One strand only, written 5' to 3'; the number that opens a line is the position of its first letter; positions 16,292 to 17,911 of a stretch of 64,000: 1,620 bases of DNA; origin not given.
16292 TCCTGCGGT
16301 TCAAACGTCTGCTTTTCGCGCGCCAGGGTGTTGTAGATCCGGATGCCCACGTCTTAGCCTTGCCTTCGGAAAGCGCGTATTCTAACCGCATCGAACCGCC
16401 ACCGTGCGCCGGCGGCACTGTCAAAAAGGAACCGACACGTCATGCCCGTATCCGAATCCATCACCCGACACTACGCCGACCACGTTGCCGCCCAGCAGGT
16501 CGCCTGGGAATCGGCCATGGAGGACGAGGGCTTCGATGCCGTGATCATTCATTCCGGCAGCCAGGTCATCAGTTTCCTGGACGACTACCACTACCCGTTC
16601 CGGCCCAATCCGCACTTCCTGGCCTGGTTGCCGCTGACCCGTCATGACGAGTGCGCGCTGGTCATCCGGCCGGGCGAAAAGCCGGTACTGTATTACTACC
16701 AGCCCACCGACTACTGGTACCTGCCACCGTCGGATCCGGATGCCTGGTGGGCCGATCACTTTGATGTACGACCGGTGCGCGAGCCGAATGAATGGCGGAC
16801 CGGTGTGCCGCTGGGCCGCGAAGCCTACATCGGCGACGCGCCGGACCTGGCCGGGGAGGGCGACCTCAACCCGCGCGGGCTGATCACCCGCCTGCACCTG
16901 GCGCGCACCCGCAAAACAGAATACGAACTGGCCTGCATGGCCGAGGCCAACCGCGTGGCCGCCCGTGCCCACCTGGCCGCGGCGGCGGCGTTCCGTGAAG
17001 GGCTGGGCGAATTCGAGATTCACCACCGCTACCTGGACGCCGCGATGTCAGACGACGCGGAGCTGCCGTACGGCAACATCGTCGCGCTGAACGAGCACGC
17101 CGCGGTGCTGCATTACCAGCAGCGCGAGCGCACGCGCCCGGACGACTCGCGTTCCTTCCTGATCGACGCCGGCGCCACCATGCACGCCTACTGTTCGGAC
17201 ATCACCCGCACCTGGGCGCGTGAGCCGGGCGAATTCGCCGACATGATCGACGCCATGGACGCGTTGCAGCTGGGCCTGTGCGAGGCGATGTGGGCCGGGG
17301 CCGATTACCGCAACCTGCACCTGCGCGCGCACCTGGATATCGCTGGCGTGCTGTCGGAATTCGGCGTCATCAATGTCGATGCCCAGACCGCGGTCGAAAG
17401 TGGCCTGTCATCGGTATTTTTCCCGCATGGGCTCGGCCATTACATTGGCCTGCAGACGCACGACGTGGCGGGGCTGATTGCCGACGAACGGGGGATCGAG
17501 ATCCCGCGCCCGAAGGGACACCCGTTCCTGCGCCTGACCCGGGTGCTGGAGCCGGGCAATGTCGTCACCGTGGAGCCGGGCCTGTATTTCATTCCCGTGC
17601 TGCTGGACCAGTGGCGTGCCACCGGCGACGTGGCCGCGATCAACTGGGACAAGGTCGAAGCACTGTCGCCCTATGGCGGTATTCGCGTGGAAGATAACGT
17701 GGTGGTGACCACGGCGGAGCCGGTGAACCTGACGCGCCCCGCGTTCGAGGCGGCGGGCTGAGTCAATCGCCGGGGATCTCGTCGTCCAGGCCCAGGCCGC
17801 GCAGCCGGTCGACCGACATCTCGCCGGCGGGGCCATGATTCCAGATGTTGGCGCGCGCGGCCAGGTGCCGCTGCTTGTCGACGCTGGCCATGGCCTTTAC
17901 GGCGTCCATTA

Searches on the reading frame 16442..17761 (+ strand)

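Call 37: search_protein_families(library=pfam, proteins=[window:16442-17761:+], max_evalue=0.00001)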
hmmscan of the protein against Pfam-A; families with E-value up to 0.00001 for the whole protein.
window:16442-17761:+ (439 aa): 2 families
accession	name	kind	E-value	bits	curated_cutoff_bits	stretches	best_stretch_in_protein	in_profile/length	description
PF21216.2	PepQ_N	-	1.1e-41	142.7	27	1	10-152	2-151/152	Xaa-Pro dipeptidase, N-terminal domain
PF00557.29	Peptidase_M24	-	1.3e-39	136.6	23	1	164-423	1-207/208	Metallopeptidase family M24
